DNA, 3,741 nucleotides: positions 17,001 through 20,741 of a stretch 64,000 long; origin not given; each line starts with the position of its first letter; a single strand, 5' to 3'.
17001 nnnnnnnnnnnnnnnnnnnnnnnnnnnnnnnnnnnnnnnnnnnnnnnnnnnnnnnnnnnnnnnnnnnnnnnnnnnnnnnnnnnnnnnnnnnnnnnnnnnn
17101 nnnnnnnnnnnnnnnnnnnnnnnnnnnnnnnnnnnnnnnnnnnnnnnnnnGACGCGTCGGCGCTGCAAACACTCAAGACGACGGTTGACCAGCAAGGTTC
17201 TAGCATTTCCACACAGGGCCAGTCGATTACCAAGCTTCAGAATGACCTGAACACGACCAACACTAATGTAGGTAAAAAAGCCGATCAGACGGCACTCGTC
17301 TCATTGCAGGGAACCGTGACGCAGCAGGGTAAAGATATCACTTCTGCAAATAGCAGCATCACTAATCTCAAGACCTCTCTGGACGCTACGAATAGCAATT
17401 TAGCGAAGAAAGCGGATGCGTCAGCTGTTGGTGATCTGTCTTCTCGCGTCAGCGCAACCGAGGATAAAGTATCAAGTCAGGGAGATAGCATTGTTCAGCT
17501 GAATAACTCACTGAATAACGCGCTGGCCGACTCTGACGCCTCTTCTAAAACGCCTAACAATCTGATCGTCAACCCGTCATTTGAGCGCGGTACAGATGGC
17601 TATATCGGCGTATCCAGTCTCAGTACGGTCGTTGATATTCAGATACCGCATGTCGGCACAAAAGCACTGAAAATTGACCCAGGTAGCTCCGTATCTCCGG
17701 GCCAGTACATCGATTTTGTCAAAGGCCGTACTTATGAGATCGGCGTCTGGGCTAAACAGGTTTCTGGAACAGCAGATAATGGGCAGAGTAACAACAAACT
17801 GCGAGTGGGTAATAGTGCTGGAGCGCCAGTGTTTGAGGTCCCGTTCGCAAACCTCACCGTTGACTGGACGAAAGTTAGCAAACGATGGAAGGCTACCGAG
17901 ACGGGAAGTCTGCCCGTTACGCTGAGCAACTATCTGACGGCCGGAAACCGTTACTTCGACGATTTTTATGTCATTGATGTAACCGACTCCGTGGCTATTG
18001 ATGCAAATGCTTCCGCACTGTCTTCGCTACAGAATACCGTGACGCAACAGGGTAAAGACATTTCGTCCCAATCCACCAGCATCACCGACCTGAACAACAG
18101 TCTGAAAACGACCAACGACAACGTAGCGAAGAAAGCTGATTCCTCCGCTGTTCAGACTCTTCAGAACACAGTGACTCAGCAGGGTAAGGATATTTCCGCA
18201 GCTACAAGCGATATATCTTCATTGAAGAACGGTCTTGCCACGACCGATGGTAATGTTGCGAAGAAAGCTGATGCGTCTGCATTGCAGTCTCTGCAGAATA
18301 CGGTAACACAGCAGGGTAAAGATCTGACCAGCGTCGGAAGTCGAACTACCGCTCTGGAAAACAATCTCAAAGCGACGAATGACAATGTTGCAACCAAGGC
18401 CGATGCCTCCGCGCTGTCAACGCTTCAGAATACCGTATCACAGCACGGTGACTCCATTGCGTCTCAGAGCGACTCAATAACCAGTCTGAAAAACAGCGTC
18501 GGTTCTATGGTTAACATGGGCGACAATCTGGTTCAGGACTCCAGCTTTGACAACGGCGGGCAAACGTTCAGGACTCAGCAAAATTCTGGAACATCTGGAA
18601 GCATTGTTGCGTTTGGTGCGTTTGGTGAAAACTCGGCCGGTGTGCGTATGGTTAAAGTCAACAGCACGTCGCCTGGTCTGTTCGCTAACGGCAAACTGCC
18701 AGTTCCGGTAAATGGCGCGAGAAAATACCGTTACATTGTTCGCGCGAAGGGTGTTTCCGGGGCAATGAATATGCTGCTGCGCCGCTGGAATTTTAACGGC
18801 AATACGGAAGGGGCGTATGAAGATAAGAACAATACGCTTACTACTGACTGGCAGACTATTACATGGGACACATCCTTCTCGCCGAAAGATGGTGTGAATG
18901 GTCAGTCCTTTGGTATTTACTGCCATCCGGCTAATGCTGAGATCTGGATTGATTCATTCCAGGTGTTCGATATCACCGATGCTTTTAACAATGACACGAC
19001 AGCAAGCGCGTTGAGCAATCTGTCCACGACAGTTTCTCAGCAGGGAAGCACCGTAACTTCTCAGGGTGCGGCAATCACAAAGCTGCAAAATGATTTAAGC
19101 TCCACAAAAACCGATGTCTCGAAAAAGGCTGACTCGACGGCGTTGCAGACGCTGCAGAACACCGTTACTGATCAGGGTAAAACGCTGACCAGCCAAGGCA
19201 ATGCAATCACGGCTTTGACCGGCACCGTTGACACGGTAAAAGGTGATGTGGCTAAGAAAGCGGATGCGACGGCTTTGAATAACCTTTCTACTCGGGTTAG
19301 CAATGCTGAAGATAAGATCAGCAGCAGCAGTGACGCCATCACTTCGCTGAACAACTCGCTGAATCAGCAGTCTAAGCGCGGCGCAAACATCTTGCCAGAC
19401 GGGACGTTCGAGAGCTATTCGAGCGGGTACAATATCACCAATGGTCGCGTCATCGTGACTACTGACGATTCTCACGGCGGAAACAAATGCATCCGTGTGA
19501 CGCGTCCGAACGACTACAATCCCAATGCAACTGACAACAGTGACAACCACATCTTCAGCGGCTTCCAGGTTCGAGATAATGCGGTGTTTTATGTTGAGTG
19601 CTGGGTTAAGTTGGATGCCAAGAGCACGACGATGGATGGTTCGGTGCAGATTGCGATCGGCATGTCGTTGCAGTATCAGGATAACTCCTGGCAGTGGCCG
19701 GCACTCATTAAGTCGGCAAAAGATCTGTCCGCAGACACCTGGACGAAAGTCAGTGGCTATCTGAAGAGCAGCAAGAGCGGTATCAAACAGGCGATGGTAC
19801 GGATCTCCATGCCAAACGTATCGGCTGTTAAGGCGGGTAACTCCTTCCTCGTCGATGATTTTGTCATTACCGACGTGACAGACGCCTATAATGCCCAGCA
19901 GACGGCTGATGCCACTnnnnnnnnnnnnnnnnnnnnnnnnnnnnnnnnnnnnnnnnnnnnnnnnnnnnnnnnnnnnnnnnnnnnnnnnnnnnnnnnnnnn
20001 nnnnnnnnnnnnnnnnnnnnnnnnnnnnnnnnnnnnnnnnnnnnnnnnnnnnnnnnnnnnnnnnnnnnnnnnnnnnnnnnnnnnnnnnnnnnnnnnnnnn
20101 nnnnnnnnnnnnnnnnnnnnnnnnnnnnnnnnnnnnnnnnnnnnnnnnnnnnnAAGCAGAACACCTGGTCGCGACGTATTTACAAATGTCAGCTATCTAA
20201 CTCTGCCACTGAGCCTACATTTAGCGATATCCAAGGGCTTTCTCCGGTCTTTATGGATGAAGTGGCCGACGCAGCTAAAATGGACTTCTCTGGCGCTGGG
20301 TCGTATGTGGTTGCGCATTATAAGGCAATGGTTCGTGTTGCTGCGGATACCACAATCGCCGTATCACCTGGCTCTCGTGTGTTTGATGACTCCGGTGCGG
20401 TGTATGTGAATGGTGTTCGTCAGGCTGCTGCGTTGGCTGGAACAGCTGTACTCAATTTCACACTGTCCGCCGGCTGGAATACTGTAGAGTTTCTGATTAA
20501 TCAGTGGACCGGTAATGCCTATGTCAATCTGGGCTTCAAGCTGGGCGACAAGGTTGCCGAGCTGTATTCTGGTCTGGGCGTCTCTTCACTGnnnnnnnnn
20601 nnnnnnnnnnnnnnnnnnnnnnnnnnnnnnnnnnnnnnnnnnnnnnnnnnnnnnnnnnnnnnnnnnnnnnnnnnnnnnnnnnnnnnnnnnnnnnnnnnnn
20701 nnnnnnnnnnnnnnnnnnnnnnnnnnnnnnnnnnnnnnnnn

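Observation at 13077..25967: Giant (4296-aa) J-like central fibre with ~3 kb-per-block modular insertions and DNA-level repeats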

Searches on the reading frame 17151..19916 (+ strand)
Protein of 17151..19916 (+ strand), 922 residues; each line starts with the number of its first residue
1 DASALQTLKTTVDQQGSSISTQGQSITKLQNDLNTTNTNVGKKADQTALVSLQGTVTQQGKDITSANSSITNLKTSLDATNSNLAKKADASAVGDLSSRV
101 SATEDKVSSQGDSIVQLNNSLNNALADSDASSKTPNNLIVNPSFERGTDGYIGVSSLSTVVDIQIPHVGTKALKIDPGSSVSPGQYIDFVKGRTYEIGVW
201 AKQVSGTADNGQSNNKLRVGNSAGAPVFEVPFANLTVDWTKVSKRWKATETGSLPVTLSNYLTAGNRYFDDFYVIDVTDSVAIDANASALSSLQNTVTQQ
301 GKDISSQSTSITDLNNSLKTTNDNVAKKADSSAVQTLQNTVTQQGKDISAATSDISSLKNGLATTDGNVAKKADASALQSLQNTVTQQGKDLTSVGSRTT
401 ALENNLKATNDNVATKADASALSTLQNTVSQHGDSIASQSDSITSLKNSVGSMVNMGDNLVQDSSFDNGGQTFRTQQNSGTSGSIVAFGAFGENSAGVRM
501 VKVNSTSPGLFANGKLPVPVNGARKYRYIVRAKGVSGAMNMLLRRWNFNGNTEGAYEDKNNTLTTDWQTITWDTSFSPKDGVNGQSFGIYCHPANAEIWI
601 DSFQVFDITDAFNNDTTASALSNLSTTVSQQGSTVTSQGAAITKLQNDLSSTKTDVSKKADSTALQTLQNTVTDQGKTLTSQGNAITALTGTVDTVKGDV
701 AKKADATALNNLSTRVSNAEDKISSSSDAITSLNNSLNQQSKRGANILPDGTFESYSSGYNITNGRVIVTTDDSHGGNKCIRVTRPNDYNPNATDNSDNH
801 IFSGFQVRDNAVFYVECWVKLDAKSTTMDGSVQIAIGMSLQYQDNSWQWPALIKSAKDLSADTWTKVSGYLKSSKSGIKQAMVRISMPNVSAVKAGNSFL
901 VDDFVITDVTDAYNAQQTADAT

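Call 58: search_dna_similar(query=window:17151-19916:+, collection=phages, mode=protein, max_rows=40, rows=spread, max_evalue=1e-10)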
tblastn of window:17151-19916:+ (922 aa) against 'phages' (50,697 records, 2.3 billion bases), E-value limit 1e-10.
Records with a match: 88; places in all: 292; records where one place covers at least 80% of the query: 25.
Best place of each record, by identity: <60% 88.
By first word of the organism name: Klebsiella 54; Acinetobacter 16; Stenotrophomonas 14; Enterobacter 2; Brenneria 1; Pseudomonas 1.
By host as written in the record: Klebsiella pneumoniae 15; Stenotrophomonas maltophilia 11; Klebsiella pneumoniae 1101160 (ATCC BAA-2342) 6; - 4; Klebsiella quasipneumoniae ATCC 700603 3; Klebsiella quasipneumoniae K6 (ATCC 700603) 3; Acinetobacter baumannii 703 3; Acinetobacter baumannii 1971 3; and 35 more.
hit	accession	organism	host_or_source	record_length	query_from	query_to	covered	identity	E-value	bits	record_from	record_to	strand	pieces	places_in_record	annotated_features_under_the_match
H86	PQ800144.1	Klebsiella phage Kpn_R1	Klebsiella pneumoniae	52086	1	914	99%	48.2%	0e+0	620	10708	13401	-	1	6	record has no annotation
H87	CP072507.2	Klebsiella phage NAR688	Klebsiella quasipneumoniae FK688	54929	1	910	98%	42.9%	2e-146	693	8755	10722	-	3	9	record has no annotation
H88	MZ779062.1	Klebsiella phage pJN2-26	horse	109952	38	921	96%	42.0%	0e+0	808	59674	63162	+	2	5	putative tail fiber protein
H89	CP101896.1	Klebsiella phage GArcari-2022b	Klebsiella pneumoniae strain 4011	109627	43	921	95%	41.1%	0e+0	776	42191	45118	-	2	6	record has no annotation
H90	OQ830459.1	Klebsiella phage vB_KpnS_KpLi5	Klebsiella pneumoniae KpLi5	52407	7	921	80%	46.6%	6e-136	550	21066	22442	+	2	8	host specificity protein J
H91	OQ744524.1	Klebsiella phage vB_KPAJ1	Klebsiella quasipneumoniae ATCC 700603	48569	44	921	90%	40.8%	1e-72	637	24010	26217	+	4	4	record has no annotation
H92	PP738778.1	Klebsiella phage vB_KpnS_Op1_ER4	Klebsiella quasipneumoniae K6 (ATCC ...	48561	44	921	90%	40.4%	1e-71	631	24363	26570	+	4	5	tail protein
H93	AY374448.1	Klebsiella phage phiKO2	-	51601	2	921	100%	36.4%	2e-113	475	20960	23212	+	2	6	Gp21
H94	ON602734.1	Klebsiella phage VLCpiS8c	Klebsiella pneumoniae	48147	44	921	91%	37.7%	3e-66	546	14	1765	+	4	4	tail protein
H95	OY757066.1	Klebsiella phage vB_Ko_K70PH128C1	-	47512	1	754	82%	38.6%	6e-83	457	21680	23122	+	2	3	tail fiber protein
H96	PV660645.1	Klebsiella phage vB_KpnLmqsRe28-1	Klebsiella pneumoniae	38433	44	808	81%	36.6%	3e-66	420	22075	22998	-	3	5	chromosome partition protein Smc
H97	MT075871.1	Klebsiella phage vB_KleS-HSE3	Klebsiella pneumoniae 1025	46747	44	808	79%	37.0%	2e-64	411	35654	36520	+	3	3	tail fiber protein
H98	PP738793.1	Klebsiella phage vB_KpnS_Mingus_MM1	Klebsiella pneumoniae 1101160 (ATCC ...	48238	44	689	65%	43.5%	7e-70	456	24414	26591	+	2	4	tail protein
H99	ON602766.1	Klebsiella phage vB_Kp3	Klebsiella pneumoniae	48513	44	689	65%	43.0%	1e-69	449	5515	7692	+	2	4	tail protein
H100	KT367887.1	Klebsiella phage vB_Kp3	Klebsiella pneumoniae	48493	44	689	65%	42.5%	1e-69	450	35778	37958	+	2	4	tail fiber protein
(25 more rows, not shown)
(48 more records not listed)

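Call 110: search_protein_representatives(protein=window:17151-19916:+)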
Query: 922 residues. Proteins with E-value up to 0.001 (for the whole library): 604; up to 1e-10: 353; up to 1e-30: 142. The best 150 are listed.
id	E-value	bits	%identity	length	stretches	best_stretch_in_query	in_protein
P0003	0.0e+00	2043.3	87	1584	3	1-922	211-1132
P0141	0.0e+00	1964.1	57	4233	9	1-739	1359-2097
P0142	0.0e+00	1471.0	48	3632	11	365-696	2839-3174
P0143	2.1e-296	1002.0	47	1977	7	656-921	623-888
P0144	2.4e-288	975.3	44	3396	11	107-303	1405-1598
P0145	8.8e-288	973.5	42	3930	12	111-364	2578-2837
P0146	8.8e-277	937.1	40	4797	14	82-343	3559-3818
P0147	2.2e-250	849.8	40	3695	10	2-374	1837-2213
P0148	4.3e-236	802.5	46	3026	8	107-393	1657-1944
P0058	3.0e-219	746.8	57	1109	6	656-921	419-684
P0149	1.9e-210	717.7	38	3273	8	48-419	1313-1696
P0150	1.7e-179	615.3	45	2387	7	698-921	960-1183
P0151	9.8e-165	566.5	46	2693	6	2-341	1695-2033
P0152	8.3e-155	533.7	36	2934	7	101-320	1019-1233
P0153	2.3e-152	525.6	36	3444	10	297-711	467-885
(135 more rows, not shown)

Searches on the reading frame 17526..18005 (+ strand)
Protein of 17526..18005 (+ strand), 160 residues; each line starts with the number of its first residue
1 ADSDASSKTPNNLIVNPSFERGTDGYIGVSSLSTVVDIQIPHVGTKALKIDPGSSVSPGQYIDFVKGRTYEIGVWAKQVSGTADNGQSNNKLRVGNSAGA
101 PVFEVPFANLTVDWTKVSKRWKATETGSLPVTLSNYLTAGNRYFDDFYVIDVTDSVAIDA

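Call 18: search_protein_families(library=pfam, proteins=[window:17526-18005:+], max_evalue=1)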
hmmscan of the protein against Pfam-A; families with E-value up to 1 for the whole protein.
window:17526-18005:+ (160 aa): 2 families
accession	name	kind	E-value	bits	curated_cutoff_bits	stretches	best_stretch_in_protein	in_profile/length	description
PF02018.23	CBM_4_9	-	5.3e-11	43.5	25.9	1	11-126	1-121/136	Carbohydrate binding domain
PF11506.14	DUF3217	-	0.012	15.9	26.4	1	118-158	13-52/104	Protein of unknown function (DUF3217)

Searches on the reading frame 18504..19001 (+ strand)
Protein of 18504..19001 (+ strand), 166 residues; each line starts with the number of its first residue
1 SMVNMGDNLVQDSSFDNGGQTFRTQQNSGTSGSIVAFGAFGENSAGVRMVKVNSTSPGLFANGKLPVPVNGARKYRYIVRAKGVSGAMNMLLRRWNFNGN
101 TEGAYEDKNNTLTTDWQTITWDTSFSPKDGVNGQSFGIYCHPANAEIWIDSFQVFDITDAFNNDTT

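Call 18: search_protein_families(library=pfam, proteins=[window:18504-19001:+], max_evalue=1)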
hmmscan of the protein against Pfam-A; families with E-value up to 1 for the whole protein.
window:18504-19001:+ (166 aa): 1 family
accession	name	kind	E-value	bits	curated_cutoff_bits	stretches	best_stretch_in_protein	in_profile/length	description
PF02018.23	CBM_4_9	-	0.03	15.2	25.9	1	8-122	2-115/136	Carbohydrate binding domain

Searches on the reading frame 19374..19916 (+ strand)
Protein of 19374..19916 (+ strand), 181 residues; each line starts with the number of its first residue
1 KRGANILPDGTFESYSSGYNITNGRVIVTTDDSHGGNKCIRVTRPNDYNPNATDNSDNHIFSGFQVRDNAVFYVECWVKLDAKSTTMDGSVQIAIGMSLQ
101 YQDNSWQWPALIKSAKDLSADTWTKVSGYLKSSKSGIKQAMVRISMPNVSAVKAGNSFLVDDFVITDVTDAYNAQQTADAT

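Call 18: search_protein_families(library=pfam, proteins=[window:19374-19916:+], max_evalue=1)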
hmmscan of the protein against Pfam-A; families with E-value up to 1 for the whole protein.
window:19374-19916:+ (181 aa): 1 family
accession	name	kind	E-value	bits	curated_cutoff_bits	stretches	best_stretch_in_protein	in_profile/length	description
PF02018.23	CBM_4_9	-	3.4e-06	27.9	25.9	1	5-147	2-133/136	Carbohydrate binding domain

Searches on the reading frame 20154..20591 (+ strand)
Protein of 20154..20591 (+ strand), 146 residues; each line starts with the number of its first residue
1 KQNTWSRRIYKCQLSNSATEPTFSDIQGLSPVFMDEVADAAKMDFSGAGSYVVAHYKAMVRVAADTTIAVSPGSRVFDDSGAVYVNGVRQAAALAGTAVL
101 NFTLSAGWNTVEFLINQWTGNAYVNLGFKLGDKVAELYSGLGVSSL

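Call 18: search_protein_families(library=pfam, proteins=[window:20154-20591:+], max_evalue=1)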
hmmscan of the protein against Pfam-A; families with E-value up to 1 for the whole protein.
window:20154-20591:+ (146 aa): 0 families

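Call 76: search_solved_structures(query=A2, max_evalue=10)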
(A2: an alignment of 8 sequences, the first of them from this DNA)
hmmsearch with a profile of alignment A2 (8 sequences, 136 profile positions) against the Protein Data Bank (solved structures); distinct sequences matched with E-value up to 10: 10.
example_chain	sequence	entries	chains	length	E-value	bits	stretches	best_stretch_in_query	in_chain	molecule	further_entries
8um0_A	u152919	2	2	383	0.033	17.3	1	3-79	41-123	Sialidase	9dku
8ub5_A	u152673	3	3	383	0.041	17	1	3-79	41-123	Sialidase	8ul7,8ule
1bjw_A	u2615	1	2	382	0.054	16.6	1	53-118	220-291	ASPARTATE AMINOTRANSFERASE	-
1b5o_A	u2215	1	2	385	0.054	16.6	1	53-118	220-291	PROTEIN (ASPARTATE AMINOTRANSFERASE)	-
1bkg_A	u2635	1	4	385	0.055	16.6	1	53-118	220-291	ASPARTATE AMINOTRANSFERASE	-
1b5p_A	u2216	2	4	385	0.16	15.1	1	53-118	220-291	PROTEIN (ASPARTATE AMINOTRANSFERASE) | ASPARTATE AMINOTRANSFERASE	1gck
1gc3_A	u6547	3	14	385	0.16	15.1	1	53-118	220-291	ASPARTATE AMINOTRANSFERASE | PROTEIN (ASPARTATE AMINOTRANSFERASE)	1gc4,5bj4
5bj3_A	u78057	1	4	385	0.16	15.1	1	53-118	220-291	PROTEIN (ASPARTATE AMINOTRANSFERASE)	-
7vem_A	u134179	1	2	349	0.44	13.7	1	23-93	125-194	the NADPH-assisted quinone oxidoreductase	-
7avr_A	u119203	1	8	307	1.1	12.4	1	79-121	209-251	Haloalkane dehalogenase 1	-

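Call 100: predict_structure(alignment_id=A7)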
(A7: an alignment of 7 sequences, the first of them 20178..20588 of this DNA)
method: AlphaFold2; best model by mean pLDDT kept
length: 137 residues; sequences in the alignment: 7
mean_pLDDT: 47.3   pTM: 0.46
mean pLDDT of the five models: 47.3, 39.7, 37.9, 37.3, 37.3
residues with pLDDT >= 90: 0; 70-90: 16; 50-70: 42; < 50: 79
segments of 3 or more residues with pLDDT < 50: 1-45, 67-70, 109-137
pLDDT, mean of each block of 10 residues (from residue 1): 32 39 32 33 49 68 53 66 58 70 59 34 34 32
secondary structure, 60 per line:
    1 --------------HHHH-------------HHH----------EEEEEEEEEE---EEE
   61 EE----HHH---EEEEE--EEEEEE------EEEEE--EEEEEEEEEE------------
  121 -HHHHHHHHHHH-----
elements in order: H15-18 E45-54 E58-62 E73-77 E80-85 E92-96 E99-108 H122-132
